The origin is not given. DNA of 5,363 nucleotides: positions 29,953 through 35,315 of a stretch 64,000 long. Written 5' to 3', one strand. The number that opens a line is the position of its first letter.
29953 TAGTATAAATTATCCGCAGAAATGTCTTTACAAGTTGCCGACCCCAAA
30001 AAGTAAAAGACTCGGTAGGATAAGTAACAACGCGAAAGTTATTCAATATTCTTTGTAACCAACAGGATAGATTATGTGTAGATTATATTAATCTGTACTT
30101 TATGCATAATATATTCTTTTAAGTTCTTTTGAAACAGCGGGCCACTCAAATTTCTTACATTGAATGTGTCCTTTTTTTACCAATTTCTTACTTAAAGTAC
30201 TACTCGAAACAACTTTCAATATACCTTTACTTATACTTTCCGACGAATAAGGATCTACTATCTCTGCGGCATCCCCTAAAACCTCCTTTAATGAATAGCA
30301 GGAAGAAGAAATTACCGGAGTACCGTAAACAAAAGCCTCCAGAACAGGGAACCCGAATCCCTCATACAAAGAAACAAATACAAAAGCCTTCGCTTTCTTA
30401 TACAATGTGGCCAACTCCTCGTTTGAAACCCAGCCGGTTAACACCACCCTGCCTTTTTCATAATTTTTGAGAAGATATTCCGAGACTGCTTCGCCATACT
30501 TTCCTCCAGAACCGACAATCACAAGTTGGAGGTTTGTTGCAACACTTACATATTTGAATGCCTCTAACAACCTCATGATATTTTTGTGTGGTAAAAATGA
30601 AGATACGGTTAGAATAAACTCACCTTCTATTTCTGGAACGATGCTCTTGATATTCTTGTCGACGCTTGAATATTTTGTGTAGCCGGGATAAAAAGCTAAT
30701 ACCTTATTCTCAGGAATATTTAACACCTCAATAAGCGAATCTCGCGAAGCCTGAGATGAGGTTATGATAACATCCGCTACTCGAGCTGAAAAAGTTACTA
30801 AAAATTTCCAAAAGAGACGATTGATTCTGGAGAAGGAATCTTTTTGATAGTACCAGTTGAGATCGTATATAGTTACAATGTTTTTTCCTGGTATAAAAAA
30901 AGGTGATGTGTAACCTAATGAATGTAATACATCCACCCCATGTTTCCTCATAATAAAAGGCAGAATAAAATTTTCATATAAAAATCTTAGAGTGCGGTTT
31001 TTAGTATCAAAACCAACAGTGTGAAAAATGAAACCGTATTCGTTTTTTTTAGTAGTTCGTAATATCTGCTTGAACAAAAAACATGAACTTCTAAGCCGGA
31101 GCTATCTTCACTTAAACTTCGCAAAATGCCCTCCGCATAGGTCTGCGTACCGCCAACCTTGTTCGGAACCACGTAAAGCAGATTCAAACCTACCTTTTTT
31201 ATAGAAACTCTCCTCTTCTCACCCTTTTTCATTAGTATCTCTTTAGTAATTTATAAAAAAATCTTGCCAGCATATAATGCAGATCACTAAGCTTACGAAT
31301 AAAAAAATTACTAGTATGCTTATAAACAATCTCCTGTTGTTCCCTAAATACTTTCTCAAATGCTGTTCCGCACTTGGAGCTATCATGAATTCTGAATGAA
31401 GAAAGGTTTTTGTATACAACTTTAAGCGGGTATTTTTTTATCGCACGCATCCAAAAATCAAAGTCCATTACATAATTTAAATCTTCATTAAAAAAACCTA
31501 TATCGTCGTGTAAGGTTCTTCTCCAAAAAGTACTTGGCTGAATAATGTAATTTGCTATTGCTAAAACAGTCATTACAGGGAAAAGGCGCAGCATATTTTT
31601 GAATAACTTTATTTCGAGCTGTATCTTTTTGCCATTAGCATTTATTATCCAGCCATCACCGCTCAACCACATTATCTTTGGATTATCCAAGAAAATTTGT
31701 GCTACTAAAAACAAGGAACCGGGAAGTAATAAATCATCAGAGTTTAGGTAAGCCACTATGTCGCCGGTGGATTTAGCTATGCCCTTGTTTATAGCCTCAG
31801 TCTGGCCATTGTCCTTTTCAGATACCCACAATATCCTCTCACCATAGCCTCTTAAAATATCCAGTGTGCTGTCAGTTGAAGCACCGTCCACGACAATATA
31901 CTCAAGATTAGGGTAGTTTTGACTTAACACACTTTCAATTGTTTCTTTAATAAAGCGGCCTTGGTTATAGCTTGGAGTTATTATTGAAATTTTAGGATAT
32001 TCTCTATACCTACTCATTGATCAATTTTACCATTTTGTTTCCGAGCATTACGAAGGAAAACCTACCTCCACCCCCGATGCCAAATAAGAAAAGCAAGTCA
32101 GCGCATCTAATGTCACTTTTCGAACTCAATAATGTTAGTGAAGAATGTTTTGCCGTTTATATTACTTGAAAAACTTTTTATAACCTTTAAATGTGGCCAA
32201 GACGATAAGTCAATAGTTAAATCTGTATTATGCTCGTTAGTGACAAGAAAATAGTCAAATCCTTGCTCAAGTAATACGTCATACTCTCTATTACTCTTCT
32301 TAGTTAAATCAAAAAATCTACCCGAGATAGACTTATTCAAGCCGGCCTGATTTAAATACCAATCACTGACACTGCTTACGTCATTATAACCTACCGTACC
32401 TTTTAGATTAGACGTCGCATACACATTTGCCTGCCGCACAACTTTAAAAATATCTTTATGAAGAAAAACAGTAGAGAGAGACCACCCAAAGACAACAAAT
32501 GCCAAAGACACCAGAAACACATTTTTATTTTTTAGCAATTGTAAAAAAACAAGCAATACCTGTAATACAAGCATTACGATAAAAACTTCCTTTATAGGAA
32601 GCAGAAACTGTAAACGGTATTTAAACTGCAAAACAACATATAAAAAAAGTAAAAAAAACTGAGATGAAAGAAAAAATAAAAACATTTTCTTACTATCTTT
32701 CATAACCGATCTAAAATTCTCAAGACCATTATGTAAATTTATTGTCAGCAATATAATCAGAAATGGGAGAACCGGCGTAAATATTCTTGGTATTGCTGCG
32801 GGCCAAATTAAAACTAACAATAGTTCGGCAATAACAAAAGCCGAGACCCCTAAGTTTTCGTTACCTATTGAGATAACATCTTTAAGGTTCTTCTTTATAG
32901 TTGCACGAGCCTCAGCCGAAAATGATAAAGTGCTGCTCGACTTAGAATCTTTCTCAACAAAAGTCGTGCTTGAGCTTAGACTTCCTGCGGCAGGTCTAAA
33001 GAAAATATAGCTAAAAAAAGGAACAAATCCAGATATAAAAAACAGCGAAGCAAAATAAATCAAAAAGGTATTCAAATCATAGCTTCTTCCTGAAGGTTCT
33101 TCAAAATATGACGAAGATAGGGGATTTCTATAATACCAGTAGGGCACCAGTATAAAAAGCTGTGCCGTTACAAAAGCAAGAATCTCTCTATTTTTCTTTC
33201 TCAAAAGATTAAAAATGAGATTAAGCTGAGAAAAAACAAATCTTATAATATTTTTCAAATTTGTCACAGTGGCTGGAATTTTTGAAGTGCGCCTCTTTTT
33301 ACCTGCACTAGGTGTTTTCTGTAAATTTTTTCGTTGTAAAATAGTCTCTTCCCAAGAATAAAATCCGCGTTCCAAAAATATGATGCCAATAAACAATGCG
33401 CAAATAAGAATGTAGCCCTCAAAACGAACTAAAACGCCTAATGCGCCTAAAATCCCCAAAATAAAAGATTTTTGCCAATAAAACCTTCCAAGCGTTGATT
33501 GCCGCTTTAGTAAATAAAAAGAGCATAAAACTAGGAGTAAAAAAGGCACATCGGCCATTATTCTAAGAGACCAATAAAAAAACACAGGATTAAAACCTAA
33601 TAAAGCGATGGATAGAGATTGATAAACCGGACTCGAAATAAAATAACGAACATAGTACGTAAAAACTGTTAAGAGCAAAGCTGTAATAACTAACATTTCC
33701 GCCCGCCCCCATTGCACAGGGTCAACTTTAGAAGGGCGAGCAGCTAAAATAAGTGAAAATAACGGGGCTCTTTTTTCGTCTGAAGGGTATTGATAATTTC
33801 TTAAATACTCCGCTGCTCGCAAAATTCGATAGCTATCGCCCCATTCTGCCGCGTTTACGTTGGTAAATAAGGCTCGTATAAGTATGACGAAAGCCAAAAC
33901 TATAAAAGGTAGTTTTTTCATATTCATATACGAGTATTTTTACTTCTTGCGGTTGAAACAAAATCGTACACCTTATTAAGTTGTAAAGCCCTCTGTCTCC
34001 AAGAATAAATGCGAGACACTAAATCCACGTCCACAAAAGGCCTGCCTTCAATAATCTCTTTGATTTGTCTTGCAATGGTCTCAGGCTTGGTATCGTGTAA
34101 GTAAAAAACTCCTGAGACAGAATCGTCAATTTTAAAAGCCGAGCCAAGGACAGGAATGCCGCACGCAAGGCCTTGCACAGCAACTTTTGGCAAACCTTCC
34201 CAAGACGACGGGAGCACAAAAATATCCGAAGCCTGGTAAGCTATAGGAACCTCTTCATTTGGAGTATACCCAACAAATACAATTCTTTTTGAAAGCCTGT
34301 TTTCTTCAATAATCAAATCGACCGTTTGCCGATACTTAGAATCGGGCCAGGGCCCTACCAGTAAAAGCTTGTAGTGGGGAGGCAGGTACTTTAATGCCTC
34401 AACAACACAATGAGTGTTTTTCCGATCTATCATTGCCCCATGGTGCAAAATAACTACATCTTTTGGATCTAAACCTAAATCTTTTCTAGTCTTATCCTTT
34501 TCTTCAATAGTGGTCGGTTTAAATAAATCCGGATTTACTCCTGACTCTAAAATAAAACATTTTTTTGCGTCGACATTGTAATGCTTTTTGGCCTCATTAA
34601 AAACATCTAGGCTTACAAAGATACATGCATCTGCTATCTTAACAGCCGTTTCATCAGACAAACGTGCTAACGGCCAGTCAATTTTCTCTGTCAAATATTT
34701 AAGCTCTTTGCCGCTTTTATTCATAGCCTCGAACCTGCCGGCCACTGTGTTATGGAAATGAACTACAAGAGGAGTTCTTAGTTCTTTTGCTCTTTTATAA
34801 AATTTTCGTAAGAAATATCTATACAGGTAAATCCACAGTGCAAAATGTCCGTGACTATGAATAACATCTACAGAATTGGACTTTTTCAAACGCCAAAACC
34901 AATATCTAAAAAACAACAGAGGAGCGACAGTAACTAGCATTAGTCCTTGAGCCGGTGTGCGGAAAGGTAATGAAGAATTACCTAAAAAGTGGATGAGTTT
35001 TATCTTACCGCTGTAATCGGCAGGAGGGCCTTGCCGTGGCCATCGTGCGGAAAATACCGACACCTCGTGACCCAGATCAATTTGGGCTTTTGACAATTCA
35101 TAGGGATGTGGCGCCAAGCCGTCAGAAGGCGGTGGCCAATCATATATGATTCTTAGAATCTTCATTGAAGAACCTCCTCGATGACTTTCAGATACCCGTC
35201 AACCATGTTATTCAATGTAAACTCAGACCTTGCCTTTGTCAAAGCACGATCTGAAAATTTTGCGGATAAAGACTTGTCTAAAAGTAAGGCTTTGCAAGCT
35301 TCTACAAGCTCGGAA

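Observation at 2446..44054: About 42-kb co-directional glycosylation locus with an unusually expanded lipid-linked, extracytoplasmic transferase toolkit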

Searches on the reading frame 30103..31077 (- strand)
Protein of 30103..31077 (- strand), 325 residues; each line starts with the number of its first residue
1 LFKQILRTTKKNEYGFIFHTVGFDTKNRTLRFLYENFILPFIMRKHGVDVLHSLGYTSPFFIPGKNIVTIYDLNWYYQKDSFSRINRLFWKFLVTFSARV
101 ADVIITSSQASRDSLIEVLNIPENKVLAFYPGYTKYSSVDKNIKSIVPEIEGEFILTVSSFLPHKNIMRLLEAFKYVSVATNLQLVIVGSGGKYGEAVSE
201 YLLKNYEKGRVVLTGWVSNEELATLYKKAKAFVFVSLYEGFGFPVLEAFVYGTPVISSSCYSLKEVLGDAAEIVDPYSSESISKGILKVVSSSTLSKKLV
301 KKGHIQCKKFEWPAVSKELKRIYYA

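Call 5: search_protein_families(library=pfam, proteins=[window:30103-31077:-], max_evalue=0.01)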
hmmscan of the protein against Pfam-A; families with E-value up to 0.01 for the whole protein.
window:30103-31077:- (325 aa): 6 families
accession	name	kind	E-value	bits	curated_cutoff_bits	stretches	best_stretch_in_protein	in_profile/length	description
PF00534.26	Glycos_transf_1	-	1.7e-31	109.5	26.4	1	148-303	11-169/172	Glycosyl transferases group 1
PF13692.12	Glyco_trans_1_4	-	7.4e-24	85.1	27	1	155-290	4-140/142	Glycosyl transferases group 1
PF13439.12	Glyco_transf_4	-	1.5e-08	35.3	28.5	1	14-132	39-165/170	Glycosyltransferase Family 4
PF20706.3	GT4-conflict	-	3.8e-07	29.9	26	1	164-269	211-322/385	Family 4 Glycosyltransferase in conflict systems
PF13524.12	Glyco_trans_1_2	-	5.7e-05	23.5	25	1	181-304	13-126/144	Glycosyl transferase-like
PF13579.12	Glyco_trans_4_4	-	0.0018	19.1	29.7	1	44-132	68-158/158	Glycosyl transferase 4-like domain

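Call 103: search_protein_families(library=ncbifam, proteins=[window:30103-31077:-], max_evalue=0.00001)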
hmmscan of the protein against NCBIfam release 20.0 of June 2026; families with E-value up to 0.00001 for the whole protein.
window:30103-31077:- (325 aa): 26 families (the best 25 are shown)
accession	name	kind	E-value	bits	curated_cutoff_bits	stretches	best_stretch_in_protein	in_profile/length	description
TIGR04047.1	MSMEG_0565_glyc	hypoth_equivalog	3.5e-24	85.6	259.85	1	147-323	188-371/373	MSMEG_0565 family glycosyltransferase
NF050063.1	ProtGlycPglJ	equivalog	1.8e-17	63.6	500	1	84-319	128-359/363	N-acetylgalactosamine-N,N'-diacetylbacillosaminyl-diphospho-undecaprenol 4-alpha-N-acetylgalactosaminyltransferase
TIGR04157.1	glyco_rSAM_CFB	subfamily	2.8e-17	62.8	400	1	99-279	168-352/406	TIGR04157 family glycosyltransferase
TIGR02149.1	glgA_Coryne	subfamily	3.9e-16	59.2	302.4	1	99-323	143-387/391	glycogen synthase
TIGR03999.1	thiol_BshA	equivalog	3.2e-15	55.9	273.7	1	92-323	136-370/375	N-acetyl-alpha-D-glucosaminyl L-malate synthase BshA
NF038295.1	EPS_HpsP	equivalog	1.8e-14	53.6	550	1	151-323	206-384/388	hormogonium polysaccharide biosynthesis glycosyltransferase HpsP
TIGR03088.1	stp2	hypoth_equivalog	1.4e-11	44.1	409.05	1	104-323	140-370/374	TIGR03088 family PEP-CTERM/XrtA system glycosyltransferase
NF007396.0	PRK09922.1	equivalog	2e-11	43.4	385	1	163-262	195-293/361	lipopolysaccharide 1,6-galactosyltransferase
NF047880.1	glyco_SdgA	exception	1.1e-10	40.7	800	1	103-318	271-482/488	serine-aspartate repeat adhesin O-glycosyltransferase SdgA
NF047684.1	TeichurnBiosyTuaC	equivalog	1.4e-10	40.7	550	1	153-306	220-368/391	teichuronic acid biosynthesis protein TuaC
NF038255.1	exopoly_VpsD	equivalog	1.5e-10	40.5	300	1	48-323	102-376/381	VpsD family glycosyltransferase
NF041876.1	EPS_EpsE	equivalog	3.8e-10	39.6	400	1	163-305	225-374/389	exopolysaccharide biosynthesis GT4 family glycosyltransferase EpsE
NF053513.1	Gtran_IagA_BgsA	equivalog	4.9e-10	38.9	460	1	85-323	91-328/333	LTA glycolipid anchor biosynthesis glycosyltransferase, IagA/BgsA family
TIGR03449.1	mycothiol_MshA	equivalog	1.7e-09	37.1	462.5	1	101-323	165-400/406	D-inositol-3-phosphate glycosyltransferase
NF012028.0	PRK15484.1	subfamily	3.7e-09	36.1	618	1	151-319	192-371/380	lipopolysaccharide N-acetylglucosaminyltransferase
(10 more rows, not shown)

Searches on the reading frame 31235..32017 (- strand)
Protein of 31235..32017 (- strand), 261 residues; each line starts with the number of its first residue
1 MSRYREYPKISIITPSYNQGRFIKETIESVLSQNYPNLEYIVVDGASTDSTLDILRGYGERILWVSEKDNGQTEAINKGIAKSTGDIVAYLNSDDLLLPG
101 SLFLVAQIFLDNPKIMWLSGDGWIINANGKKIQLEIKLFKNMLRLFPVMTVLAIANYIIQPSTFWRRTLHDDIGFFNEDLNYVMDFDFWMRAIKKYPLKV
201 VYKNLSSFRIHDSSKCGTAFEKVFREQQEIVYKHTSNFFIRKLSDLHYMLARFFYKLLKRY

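Call 5: search_protein_families(library=pfam, proteins=[window:31235-32017:-], max_evalue=0.01)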
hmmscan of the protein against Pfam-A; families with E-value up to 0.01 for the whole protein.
window:31235-32017:- (261 aa): 4 families
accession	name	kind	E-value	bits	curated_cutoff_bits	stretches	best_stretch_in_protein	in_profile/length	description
PF00535.33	Glycos_transf_2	-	1.1e-26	94.2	23.3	1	11-133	1-128/168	Glycosyl transferase family 2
PF13641.12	Glyco_tranf_2_3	-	6.9e-11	43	27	1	8-120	1-121/230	Glycosyltransferase like family 2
PF10111.15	Glyco_tranf_2_2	-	2.7e-08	34.1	27.3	1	16-107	6-104/276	Glycosyltransferase like family 2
PF13632.12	Glyco_trans_2_3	-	0.0065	16.7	27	0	162-206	76-119/198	Glycosyl transferase family group 2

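Call 21: search_protein_families(library=ncbifam, proteins=[window:31235-32017:-], max_evalue=0.001)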
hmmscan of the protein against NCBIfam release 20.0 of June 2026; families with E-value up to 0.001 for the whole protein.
window:31235-32017:- (261 aa): 21 families
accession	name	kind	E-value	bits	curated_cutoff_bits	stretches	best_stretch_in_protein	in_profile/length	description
NF047683.1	TeichurnBiosyTuaG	equivalog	3e-21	76.2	400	1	6-107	4-109/252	teichuronic acid biosynthesis protein TuaG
TIGR03937.1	PgaC_IcaA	equivalog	1.4e-17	63.8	422.3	1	4-126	41-167/407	poly-beta-1,6-N-acetyl-D-glucosamine synthase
NF007482.0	PRK10073.1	equivalog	3.8e-16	59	423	1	6-100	4-101/334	glycosyltransferase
NF053739.1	GlytfEpsEBac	equivalog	3.1e-15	55.9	450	1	8-126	1-123/265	glycosyltransferase EpsE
TIGR04283.1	glyco_like_mftF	equivalog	2.6e-14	53.4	182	1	10-204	1-181/221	TIGR04283 family arsenosugar biosynthesis glycosyltransferase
TIGR04009.1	wcaE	equivalog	8.5e-14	51.4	369.2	1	11-137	4-134/248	colanic acid biosynthesis glycosyltransferase WcaE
NF038299.1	EPS_HpsN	equivalog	6.6e-13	48.3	425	1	8-120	1-117/317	hormogonium polysaccharide biosynthesis glycosyltransferase HpsN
TIGR03111.1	glyc2_xrt_Gpos1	hypoth_equivalog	1.6e-12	46.9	363.95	1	5-120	46-167/439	TIGR03111 family XrtG-associated glycosyltransferase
NF050050.1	ProtGlycPglI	equivalog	3.1e-12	46.5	500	1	8-103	2-102/306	GalNAc(5)-diNAcBac-PP-undecaprenol beta-1,3-glucosyltransferase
TIGR03965.1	mycofact_glyco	equivalog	1.2e-10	40.9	280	1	6-195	72-266/467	mycofactocin biosynthesis glycosyltransferase MftF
NF010496.0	PRK13915.1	equivalog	9.6e-09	34.7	262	1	6-94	29-126/307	glucosyl-3-phosphoglycerate synthase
TIGR03469.1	HpnB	hypoth_equivalog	1.1e-08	34.5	379.25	1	5-57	41-94/386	hopene-associated glycosyltransferase HpnB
NF007453.0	PRK10018.1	equivalog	4.7e-08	33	382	1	6-199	4-198/280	colanic acid biosynthesis glycosyltransferase WcaA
TIGR04017.1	WcaA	equivalog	8.6e-08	32.1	495.75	1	6-197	3-195/279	colanic acid biosynthesis glycosyltransferase WcaA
NF041875.1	EPS_EpsD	equivalog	1.2e-07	31.5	370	1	10-94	1-89/325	exopolysaccharide biosynthesis glycosyltransferase EpsD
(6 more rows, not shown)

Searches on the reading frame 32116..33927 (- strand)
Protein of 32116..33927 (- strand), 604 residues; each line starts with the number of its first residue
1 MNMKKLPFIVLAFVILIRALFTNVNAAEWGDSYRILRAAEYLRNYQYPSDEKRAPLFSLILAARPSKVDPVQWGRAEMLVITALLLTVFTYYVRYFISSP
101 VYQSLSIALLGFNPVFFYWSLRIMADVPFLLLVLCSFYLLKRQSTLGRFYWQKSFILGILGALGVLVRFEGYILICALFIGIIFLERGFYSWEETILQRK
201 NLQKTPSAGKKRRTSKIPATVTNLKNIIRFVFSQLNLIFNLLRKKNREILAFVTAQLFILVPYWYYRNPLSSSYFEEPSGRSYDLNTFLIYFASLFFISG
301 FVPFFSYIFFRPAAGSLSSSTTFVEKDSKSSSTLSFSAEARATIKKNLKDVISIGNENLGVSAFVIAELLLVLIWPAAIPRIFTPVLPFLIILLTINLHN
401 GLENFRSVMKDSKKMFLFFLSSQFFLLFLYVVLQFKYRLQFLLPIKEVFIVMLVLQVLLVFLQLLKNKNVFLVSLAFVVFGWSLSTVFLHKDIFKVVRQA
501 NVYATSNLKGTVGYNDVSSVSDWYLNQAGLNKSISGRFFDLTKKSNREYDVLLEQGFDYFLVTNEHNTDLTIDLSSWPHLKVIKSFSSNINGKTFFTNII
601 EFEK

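Call 5: search_protein_families(library=pfam, proteins=[window:32116-33927:-], max_evalue=0.01)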
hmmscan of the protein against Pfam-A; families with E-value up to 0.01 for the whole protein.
window:32116-33927:- (604 aa): 1 family
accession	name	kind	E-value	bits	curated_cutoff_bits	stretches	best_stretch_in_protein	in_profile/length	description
PF13231.12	PMT_2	-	2.6e-05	24.9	26.1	1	79-185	28-132/160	Dolichyl-phosphate-mannose-protein mannosyltransferase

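Call 11: search_protein_families(library=ncbifam, proteins=[window:32116-33927:-], max_evalue=1)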
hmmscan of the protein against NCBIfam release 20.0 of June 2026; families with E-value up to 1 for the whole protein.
window:32116-33927:- (604 aa): 1 family
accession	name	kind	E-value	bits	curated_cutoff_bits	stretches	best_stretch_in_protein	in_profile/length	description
TIGR01006.1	polys_exp_MPA1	subfamily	0.4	10.1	296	1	73-105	18-50/226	CspC family polysaccharide chain length determinant protein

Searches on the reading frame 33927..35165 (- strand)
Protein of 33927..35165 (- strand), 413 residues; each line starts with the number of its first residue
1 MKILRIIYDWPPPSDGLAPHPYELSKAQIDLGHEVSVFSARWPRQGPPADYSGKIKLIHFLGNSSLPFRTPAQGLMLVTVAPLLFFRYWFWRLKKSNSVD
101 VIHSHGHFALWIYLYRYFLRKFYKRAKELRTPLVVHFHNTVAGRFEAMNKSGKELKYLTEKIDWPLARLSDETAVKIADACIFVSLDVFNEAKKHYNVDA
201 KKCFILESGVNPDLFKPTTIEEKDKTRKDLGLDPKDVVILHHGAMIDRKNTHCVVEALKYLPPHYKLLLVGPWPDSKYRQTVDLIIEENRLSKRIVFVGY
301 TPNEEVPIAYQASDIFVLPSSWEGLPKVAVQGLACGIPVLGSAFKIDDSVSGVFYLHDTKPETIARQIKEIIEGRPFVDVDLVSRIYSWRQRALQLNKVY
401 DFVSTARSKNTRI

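Call 5: search_protein_families(library=pfam, proteins=[window:33927-35165:-], max_evalue=0.01)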
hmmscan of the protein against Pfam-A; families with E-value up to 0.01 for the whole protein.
window:33927-35165:- (413 aa): 6 families
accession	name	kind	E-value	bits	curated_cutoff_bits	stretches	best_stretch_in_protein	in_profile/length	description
PF00534.26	Glycos_transf_1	-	4.7e-24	85.3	26.4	1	223-375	2-159/172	Glycosyl transferases group 1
PF13439.12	Glyco_transf_4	-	3.9e-19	69.8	28.5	1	16-213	3-169/170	Glycosyltransferase Family 4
PF13692.12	Glyco_trans_1_4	-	6.2e-18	65.9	27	1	238-373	3-141/142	Glycosyl transferases group 1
PF13579.12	Glyco_trans_4_4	-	9.9e-08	32.9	29.7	1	16-187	2-137/158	Glycosyl transferase 4-like domain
PF08323.17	Glyco_transf_5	-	3.8e-06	27.2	22.7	1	96-195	126-227/239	Starch synthase catalytic domain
PF20706.3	GT4-conflict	-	5.4e-05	22.8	26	1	175-342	144-311/385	Family 4 Glycosyltransferase in conflict systems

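Call 103: search_protein_families(library=ncbifam, proteins=[window:33927-35165:-], max_evalue=0.00001)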
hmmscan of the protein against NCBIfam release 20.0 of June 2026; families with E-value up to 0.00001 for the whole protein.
window:33927-35165:- (413 aa): 23 families
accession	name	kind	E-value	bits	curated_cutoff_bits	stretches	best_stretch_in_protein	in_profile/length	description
TIGR04047.1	MSMEG_0565_glyc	hypoth_equivalog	1.7e-19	70.2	259.85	1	170-400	131-371/373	MSMEG_0565 family glycosyltransferase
NF047684.1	TeichurnBiosyTuaC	equivalog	2.4e-19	69.5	550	1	172-344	159-321/391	teichuronic acid biosynthesis protein TuaC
TIGR02149.1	glgA_Coryne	subfamily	8.4e-16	58.1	302.4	1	165-343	132-314/391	glycogen synthase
TIGR04157.1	glyco_rSAM_CFB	subfamily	1e-15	57.6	400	1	171-343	163-331/406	TIGR04157 family glycosyltransferase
TIGR03449.1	mycothiol_MshA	equivalog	1.3e-15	57.2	462.5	1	165-401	152-401/406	D-inositol-3-phosphate glycosyltransferase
TIGR03999.1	thiol_BshA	equivalog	4.5e-12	45.6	273.7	1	175-343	142-303/375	N-acetyl-alpha-D-glucosaminyl L-malate synthase BshA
TIGR03088.1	stp2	hypoth_equivalog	7.4e-12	45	409.05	1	182-342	141-302/374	TIGR03088 family PEP-CTERM/XrtA system glycosyltransferase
NF053787.1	GlcN_PG_synth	equivalog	1.4e-11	43.9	480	1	197-400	160-356/361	N-acetylglucosaminyl phosphatidylglycerol synthase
NF053513.1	Gtran_IagA_BgsA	equivalog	2.5e-11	43.2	460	1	194-346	121-269/333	LTA glycolipid anchor biosynthesis glycosyltransferase, IagA/BgsA family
NF049988.1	MGlcDAGSynMgs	equivalog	2.2e-10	40.4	400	1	30-356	30-338/398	alpha-monoglucosyldiacylglycerol synthase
NF038255.1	exopoly_VpsD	equivalog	6.9e-10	38.3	300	1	253-401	223-377/381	VpsD family glycosyltransferase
NF041876.1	EPS_EpsE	equivalog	1.8e-09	37.4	400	1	275-373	258-360/389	exopolysaccharide biosynthesis GT4 family glycosyltransferase EpsE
NF038295.1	EPS_HpsP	equivalog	2.5e-09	36.6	550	1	191-400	167-384/388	hormogonium polysaccharide biosynthesis glycosyltransferase HpsP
NF038229.1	Glyco4_Geo_Pelo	equivalog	4.6e-09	35.7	400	1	170-344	102-269/338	GPMC system family 4 glycosyltransferase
TIGR04063.1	stp3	hypoth_equivalog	1.7e-08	33.8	442.05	1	171-321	151-298/397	TIGR04063 family PEP-CTERM/XrtA system glycosyltransferase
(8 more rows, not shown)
